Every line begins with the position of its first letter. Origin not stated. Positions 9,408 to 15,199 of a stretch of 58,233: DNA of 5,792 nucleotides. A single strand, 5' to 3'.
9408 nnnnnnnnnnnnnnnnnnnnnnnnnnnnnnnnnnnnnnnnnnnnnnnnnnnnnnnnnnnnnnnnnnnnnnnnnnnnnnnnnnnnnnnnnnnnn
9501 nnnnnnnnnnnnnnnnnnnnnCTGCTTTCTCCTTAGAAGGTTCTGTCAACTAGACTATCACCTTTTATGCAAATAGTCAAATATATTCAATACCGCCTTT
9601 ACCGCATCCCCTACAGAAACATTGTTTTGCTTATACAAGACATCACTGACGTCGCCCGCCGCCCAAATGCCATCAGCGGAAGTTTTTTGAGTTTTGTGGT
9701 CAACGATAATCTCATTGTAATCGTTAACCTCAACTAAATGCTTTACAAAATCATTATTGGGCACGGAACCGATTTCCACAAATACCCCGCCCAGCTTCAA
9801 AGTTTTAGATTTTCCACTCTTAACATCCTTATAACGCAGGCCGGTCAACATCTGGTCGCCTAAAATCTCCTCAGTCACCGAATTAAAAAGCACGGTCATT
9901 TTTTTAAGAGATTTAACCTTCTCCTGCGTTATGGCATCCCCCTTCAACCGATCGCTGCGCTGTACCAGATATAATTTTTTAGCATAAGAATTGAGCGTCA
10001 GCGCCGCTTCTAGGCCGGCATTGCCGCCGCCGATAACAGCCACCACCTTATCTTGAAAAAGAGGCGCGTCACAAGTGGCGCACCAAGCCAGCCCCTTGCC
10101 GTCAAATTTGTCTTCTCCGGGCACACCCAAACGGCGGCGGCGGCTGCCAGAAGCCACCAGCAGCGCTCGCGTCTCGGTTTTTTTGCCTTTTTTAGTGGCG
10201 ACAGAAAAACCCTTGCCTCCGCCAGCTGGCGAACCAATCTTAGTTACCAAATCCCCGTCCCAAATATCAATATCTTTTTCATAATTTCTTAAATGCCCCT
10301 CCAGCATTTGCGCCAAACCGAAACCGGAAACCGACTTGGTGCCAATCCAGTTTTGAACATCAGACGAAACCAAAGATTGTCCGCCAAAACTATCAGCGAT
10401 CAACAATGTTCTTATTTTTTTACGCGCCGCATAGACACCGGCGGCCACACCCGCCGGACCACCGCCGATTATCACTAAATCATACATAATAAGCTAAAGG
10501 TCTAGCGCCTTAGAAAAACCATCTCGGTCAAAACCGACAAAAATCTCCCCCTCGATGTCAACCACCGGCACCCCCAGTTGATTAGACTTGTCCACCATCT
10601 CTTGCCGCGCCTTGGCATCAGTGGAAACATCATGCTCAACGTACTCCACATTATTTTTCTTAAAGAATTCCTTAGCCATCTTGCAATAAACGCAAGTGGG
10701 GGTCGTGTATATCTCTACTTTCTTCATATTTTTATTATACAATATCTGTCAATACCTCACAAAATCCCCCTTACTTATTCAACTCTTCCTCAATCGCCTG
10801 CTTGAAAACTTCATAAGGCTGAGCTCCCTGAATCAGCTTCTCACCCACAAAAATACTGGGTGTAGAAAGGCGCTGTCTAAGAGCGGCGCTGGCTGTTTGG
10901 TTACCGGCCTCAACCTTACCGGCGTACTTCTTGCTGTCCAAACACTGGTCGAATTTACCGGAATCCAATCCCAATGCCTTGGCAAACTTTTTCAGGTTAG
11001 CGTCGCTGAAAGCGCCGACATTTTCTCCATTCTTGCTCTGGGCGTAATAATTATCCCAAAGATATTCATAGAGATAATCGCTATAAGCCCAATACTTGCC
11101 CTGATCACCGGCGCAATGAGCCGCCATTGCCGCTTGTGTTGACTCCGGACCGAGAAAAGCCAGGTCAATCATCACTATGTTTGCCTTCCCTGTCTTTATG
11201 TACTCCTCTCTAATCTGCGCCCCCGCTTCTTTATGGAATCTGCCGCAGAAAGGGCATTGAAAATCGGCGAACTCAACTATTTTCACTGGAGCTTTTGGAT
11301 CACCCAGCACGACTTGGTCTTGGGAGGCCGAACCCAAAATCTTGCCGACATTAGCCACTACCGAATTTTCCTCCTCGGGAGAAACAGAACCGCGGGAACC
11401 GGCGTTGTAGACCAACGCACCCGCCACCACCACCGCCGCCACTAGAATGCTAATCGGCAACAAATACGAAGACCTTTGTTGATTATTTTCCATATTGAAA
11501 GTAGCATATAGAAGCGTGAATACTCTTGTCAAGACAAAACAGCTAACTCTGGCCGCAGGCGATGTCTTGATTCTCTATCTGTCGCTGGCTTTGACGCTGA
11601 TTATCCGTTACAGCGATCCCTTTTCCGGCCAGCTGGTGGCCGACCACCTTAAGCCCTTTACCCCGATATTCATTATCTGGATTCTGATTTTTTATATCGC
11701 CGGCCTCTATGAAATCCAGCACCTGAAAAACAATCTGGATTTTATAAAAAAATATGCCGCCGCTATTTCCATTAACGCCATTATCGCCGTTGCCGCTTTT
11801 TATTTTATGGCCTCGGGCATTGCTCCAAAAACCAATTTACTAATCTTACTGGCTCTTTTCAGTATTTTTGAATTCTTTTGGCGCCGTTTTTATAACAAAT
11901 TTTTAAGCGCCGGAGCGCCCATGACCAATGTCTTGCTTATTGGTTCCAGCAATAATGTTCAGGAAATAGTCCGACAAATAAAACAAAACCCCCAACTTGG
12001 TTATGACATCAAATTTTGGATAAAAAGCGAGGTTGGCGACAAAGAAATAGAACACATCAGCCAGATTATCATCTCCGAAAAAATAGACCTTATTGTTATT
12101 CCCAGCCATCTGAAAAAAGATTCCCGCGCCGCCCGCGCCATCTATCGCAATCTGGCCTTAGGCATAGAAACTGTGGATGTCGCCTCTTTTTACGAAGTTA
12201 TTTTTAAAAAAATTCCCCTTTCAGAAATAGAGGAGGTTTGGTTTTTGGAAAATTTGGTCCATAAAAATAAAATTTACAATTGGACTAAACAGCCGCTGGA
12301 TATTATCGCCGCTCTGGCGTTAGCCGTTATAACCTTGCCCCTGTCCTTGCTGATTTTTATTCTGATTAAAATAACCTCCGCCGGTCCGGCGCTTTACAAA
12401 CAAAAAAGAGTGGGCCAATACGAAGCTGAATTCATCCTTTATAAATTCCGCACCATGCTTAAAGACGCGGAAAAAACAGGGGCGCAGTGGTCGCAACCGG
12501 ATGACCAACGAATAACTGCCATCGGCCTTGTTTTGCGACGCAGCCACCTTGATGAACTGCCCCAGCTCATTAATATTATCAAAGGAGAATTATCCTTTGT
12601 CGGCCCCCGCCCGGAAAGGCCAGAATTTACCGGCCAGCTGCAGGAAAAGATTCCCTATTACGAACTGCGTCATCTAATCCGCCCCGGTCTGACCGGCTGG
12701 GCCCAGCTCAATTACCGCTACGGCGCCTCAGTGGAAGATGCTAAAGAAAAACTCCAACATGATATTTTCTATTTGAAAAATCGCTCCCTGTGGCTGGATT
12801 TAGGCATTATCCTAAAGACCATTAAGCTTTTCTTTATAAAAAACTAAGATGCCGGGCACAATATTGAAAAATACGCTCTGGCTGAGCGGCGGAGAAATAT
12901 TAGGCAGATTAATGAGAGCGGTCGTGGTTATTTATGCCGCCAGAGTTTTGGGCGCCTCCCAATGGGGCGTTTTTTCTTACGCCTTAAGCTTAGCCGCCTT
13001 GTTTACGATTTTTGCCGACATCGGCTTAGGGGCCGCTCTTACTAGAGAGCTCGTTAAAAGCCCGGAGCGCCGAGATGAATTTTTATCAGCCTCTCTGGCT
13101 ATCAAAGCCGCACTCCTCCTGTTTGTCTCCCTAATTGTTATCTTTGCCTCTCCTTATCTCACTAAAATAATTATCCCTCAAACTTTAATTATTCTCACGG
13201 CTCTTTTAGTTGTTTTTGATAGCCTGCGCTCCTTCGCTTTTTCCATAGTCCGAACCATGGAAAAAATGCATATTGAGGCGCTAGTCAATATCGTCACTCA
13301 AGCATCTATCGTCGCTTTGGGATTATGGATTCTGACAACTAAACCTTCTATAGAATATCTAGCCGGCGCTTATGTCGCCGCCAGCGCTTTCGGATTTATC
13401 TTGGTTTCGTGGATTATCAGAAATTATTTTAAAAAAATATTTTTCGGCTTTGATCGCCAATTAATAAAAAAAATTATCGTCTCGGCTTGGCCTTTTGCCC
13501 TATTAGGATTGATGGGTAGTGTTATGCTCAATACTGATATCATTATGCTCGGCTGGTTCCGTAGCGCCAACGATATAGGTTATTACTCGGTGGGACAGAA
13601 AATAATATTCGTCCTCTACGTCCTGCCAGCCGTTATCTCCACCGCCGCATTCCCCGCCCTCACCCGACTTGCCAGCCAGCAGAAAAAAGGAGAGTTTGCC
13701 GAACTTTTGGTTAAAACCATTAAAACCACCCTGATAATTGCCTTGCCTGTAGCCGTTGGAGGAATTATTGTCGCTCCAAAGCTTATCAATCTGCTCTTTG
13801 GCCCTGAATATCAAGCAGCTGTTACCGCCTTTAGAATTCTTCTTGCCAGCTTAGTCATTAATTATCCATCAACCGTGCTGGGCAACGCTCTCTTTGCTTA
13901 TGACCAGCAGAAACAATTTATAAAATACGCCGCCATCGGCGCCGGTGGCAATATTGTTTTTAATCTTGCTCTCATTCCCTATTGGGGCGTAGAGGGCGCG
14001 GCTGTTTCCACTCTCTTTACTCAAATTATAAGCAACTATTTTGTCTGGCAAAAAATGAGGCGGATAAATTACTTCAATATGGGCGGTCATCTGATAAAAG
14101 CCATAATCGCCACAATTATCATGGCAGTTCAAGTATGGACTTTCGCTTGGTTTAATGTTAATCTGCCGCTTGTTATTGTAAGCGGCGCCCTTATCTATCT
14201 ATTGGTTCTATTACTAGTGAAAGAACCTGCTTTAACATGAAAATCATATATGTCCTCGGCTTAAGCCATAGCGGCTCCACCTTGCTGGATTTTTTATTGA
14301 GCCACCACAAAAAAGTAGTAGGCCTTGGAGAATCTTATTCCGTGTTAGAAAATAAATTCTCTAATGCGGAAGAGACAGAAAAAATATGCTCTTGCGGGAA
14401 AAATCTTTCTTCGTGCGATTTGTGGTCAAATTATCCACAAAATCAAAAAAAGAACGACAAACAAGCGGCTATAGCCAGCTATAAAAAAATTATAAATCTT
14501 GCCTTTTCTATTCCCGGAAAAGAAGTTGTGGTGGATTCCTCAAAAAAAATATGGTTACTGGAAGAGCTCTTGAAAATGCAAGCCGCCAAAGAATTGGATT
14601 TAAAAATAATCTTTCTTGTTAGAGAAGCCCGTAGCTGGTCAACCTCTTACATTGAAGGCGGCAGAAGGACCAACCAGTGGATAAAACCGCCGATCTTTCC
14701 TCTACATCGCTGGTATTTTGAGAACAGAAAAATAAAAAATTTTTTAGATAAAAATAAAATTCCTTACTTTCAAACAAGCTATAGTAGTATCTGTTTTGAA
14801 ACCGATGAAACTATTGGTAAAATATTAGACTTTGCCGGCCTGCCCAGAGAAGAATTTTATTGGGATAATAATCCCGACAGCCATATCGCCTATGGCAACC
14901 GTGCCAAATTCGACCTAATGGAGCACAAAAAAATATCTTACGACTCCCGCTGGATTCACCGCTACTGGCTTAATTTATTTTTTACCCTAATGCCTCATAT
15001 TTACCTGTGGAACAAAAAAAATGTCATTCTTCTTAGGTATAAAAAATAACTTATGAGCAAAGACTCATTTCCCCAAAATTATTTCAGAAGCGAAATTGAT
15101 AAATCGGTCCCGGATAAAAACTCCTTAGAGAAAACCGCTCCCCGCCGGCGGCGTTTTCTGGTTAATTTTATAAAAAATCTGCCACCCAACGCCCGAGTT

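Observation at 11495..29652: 18-kb glycan-assembly island with an unusually rich decoration toolkit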

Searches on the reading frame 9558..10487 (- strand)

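Call 4: search_protein_families(library=pfam, proteins=[window:9558-10487:-], max_evalue=0.01)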
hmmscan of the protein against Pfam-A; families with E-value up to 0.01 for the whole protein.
window:9558-10487:- (309 aa): 13 families
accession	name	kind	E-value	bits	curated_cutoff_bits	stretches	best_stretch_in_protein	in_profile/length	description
PF07992.20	Pyr_redox_2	-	6.9e-43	147.6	26.1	1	2-290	1-286/291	Pyridine nucleotide-disulphide oxidoreductase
PF13738.12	Pyr_redox_3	-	2.8e-20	73.2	30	2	73-278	96-305/305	Pyridine nucleotide-disulphide oxidoreductase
PF00070.33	Pyr_redox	-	4e-12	46.9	22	1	149-216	2-76/82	Pyridine nucleotide-disulphide oxidoreductase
PF12831.13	FAD_oxidored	-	1.6e-11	44.6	27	1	3-54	1-58/416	FAD dependent oxidoreductase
PF01134.28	GIDA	-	1.6e-09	37.8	22.1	2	3-33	1-31/391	Glucose inhibited division protein A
PF00890.30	FAD_binding_2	-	1.4e-07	31.5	20.4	1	3-39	1-39/414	FAD binding domain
PF03486.20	HI0933_like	-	2.3e-07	30.9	50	0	3-31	2-30/244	HI0933-like protein Rossmann domain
PF13450.12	NAD_binding_8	-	2.6e-06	28.1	21.9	0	6-38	1-35/68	NAD(P)-binding Rossmann-like domain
PF01266.30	DAO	-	9.4e-05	22.5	27.9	1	3-39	1-40/353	FAD dependent oxidoreductase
PF01946.23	Thi4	-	0.00011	22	26.2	0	3-35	19-54/235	Thi4 family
PF01494.25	FAD_binding_3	-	0.00013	21.8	22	0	149-180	4-35/349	FAD binding domain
PF05834.18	Lycopene_cycl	-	0.00021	20.9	23.4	0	3-31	1-31/380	Lycopene cyclase protein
PF00743.25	FMO-like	-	0.007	15.3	22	1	121-179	158-216/532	Flavin-binding monooxygenase-like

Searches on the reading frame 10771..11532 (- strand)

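Call 4: search_protein_families(library=pfam, proteins=[window:10771-11532:-], max_evalue=0.01)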
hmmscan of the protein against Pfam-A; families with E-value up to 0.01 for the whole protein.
window:10771-11532:- (253 aa): 3 families
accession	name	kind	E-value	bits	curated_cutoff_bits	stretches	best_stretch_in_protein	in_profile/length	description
PF13462.12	Thioredoxin_4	-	5.1e-35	121.5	23.2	1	71-248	3-164/165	Thioredoxin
PF01323.26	DSBA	-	2.3e-13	50.8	25.6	1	85-247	2-190/191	DSBA-like thioredoxin domain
PF13098.12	Thioredoxin_2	-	0.0036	18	27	0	85-244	9-101/104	Thioredoxin-like domain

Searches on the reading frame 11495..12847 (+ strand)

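Call 3: search_protein_families(library=pfam, proteins=[window:11495-12847:+], max_evalue=0.01)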
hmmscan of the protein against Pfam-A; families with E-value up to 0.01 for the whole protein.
window:11495-12847:+ (450 aa): 1 family
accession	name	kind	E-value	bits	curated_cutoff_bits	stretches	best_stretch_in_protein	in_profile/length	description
PF02397.22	Bac_transf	-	5.6e-63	212.2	27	1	265-446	1-177/179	Bacterial sugar transferase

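Call 14: search_protein_families(library=ncbifam, proteins=[window:11495-12847:+], max_evalue=0.001)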
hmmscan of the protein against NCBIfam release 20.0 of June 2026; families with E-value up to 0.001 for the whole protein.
window:11495-12847:+ (450 aa): 10 families
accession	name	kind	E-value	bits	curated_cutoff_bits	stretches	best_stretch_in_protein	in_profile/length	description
TIGR03025.1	EPS_sugtrans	subfamily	5.5e-105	352.2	295.55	1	22-449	2-441/445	exopolysaccharide biosynthesis polyprenyl glycosylphosphotransferase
TIGR03013.1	EpsB_2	subfamily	2.9e-99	333.1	393.35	1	23-447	3-437/443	TIGR03013 family XrtA/PEP-CTERM system glycosyltransferase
TIGR03023.1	WcaJ_sugtrans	equivalog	1.9e-87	294.4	410.75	1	23-448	3-448/453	undecaprenyl-phosphate glucose phosphotransferase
TIGR03022.1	WbaP_sugtrans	subfamily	4.8e-60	204.1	403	1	19-445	1-448/456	undecaprenyl-phosphate galactose phosphotransferase WbaP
NF007518.0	PRK10124.1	equivalog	3.8e-43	147.9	684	1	139-448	140-459/464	undecaprenyl-phosphate glucose phosphotransferase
NF050817.1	PolSacchBiosHfsE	equivalog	2e-42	145.5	750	1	262-444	269-457/467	polysaccharide biosynthesis protein HfsE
NF052601.1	undeca_RfbP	equivalog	3.6e-38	131.2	330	1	252-447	32-236/244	undecaprenyl-phosphate galactose phosphotransferase family protein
NF041877.1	EPS_EpsZ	equivalog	1.3e-30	106.5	800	1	265-445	266-451/459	exopolysaccharide biosynthesis polyisoprenyl-phosphate hexose-1-phosphate transferase EpsZ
NF011751.0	PRK15204.1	equivalog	1.1e-29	103.4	907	1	84-446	87-469/476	undecaprenyl-phosphate galactose phosphotransferase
NF045514.1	glycotran_HepC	equivalog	2.6e-21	75.9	140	1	256-373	108-211/220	heterocyst development glycosyltransferase HepC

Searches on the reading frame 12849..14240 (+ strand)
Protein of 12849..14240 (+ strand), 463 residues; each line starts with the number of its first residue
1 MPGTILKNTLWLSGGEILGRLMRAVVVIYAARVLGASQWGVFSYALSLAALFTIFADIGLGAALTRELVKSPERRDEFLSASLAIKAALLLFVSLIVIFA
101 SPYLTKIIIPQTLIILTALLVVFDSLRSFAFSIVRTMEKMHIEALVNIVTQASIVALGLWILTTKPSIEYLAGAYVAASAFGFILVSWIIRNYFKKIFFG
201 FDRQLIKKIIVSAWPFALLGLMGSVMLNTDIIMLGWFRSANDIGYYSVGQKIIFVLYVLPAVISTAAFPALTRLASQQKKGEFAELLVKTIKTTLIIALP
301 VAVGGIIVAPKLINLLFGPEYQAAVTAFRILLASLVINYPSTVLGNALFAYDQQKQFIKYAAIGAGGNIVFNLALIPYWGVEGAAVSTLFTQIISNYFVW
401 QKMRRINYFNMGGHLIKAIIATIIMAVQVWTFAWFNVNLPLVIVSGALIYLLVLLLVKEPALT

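Call 3: search_protein_families(library=pfam, proteins=[window:12849-14240:+], max_evalue=0.01)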
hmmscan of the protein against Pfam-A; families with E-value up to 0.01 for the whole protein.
window:12849-14240:+ (463 aa): 4 families
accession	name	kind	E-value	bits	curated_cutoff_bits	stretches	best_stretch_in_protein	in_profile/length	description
PF01943.22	Polysacc_synt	-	4.2e-39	135.1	28.2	1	5-274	1-273/274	Polysaccharide biosynthesis protein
PF13440.11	Polysacc_synt_3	-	1.2e-23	84.2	23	1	31-325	3-292/293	Polysaccharide biosynthesis protein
PF03023.19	MurJ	-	4.4e-18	65.6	27.4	1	31-433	2-433/451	Lipid II flippase MurJ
PF01554.23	MatE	-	3.8e-10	40.1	24.9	1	219-372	5-159/161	MatE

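Call 14: search_protein_families(library=ncbifam, proteins=[window:12849-14240:+], max_evalue=0.001)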
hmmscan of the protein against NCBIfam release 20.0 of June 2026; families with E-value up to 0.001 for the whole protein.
window:12849-14240:+ (463 aa): 5 families
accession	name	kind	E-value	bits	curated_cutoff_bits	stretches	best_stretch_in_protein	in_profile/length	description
TIGR01695.1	murJ_mviN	equivalog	8.1e-23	80.9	235.55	1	5-454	2-482/506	murein biosynthesis integral membrane protein MurJ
NF041871.1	Wzx_EPS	equivalog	2e-19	69.7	800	1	7-452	4-455/492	exopolysaccharide biosynthesis flippase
TIGR02900.1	spore_V_B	equivalog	7.3e-12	44.8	372.3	1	6-452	2-487/488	stage V sporulation protein B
NF007773.0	PRK10459.1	equivalog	3e-10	39.7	273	1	20-457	22-467/492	MOP flippase family protein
NF041503.1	WZX_like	subfamily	0.00011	21.4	300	1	143-401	161-424/429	O-unit flippase-like protein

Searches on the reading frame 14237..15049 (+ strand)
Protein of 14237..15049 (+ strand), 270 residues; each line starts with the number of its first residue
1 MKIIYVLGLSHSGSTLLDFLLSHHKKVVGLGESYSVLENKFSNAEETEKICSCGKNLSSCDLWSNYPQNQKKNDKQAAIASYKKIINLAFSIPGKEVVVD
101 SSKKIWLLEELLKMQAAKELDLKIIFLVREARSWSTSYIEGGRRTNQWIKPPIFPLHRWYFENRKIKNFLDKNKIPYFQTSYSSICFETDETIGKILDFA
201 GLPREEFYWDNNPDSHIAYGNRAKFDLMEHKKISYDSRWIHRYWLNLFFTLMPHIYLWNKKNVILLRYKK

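Call 3: search_protein_families(library=pfam, proteins=[window:14237-15049:+], max_evalue=0.01)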
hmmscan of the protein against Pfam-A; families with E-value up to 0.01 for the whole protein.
window:14237-15049:+ (270 aa): 1 family
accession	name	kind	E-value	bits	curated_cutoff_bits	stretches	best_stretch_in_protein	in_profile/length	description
PF13469.12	Sulfotransfer_3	-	1.6e-08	35.5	27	1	4-205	2-215/216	Sulfotransferase family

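Call 14: search_protein_families(library=ncbifam, proteins=[window:14237-15049:+], max_evalue=0.001)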
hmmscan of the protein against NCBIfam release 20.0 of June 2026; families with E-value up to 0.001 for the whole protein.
window:14237-15049:+ (270 aa): 0 families

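Call 33: search_solved_structures(query=window:14237-15049:+, max_evalue=1, show_alignments=2)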
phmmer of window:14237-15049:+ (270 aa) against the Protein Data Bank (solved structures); distinct sequences matched with E-value up to 1: 1.
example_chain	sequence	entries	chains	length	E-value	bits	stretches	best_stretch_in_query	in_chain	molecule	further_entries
4gbm_A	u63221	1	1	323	0.027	17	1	3-205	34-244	CurM Sulfotransferase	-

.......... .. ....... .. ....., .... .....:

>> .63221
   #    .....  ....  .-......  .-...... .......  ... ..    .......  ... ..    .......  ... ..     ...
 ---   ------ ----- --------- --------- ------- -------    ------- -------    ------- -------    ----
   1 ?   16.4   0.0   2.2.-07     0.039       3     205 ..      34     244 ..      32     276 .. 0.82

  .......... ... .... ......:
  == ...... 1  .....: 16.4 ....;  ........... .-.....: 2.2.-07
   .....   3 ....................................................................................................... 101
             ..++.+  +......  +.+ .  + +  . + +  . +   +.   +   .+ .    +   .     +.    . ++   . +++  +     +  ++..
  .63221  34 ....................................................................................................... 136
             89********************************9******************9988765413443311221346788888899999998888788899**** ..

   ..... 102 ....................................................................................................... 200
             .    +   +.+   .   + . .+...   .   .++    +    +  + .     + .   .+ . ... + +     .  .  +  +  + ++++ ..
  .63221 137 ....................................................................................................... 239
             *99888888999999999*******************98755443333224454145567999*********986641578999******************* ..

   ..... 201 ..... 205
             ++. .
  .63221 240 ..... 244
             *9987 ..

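Call 58: find_related_loci(query=A2, collection=genome_contigs, flank=10000)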
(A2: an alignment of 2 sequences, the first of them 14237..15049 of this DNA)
Query A2 (270 aa) in genome_contigs; peptide patterns used: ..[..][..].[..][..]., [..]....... (x = any residue, [..] = any of these).
103 stretches matched a pattern; 1 encode a relative of the query (tblastn E <= 1e-3); 1 distinct loci.
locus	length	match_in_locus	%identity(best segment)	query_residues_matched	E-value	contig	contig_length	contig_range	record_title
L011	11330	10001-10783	40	2-263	5e-66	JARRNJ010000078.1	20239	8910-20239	MAG: Gammaproteobacteria bacterium isolate Spart_121_MAG scaffold_3273, whole genome shotgun sequence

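Call 61: find_related_loci(query=A2, collection=metagenome_contigs, flank=10000)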
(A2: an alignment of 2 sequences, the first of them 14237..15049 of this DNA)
Query A2 (270 aa) in metagenome_contigs; peptide patterns used: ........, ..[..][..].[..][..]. (x = any residue, [..] = any of these).
350 stretches matched a pattern; 1 encode a relative of the query (tblastn E <= 1e-3); 1 distinct loci.
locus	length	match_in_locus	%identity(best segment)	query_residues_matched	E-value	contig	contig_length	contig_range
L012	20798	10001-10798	49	3-270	3e-83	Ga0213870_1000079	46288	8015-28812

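Call 75: search_protein_representatives(protein=window:14237-15049:+)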
Query: 270 residues. Proteins with E-value up to 0.001 (for the whole library): 3349; up to 1e-10: 716; up to 1e-30: 70. The best 150 are listed.
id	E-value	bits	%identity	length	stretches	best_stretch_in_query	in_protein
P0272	1.4e-182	621.4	100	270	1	1-270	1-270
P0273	3.1e-65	236.5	42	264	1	2-264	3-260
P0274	2.6e-63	230.2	42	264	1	2-262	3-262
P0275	6.6e-62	225.6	41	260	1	1-263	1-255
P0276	1.5e-59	217.9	42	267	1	1-270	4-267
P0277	1.2e-58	214.9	39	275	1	1-263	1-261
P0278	3.7e-58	213.3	40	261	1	8-263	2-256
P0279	1.8e-53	198.0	43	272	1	2-261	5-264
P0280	1.9e-53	197.9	39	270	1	2-263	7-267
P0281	5.1e-52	193.2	37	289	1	2-262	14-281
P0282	3.2e-51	190.6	36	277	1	1-263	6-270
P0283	1.3e-50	188.6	39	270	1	2-265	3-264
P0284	9.5e-50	185.8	35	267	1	2-263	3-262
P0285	1.2e-49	185.4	37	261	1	2-262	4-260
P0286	4.1e-49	183.7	37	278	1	2-262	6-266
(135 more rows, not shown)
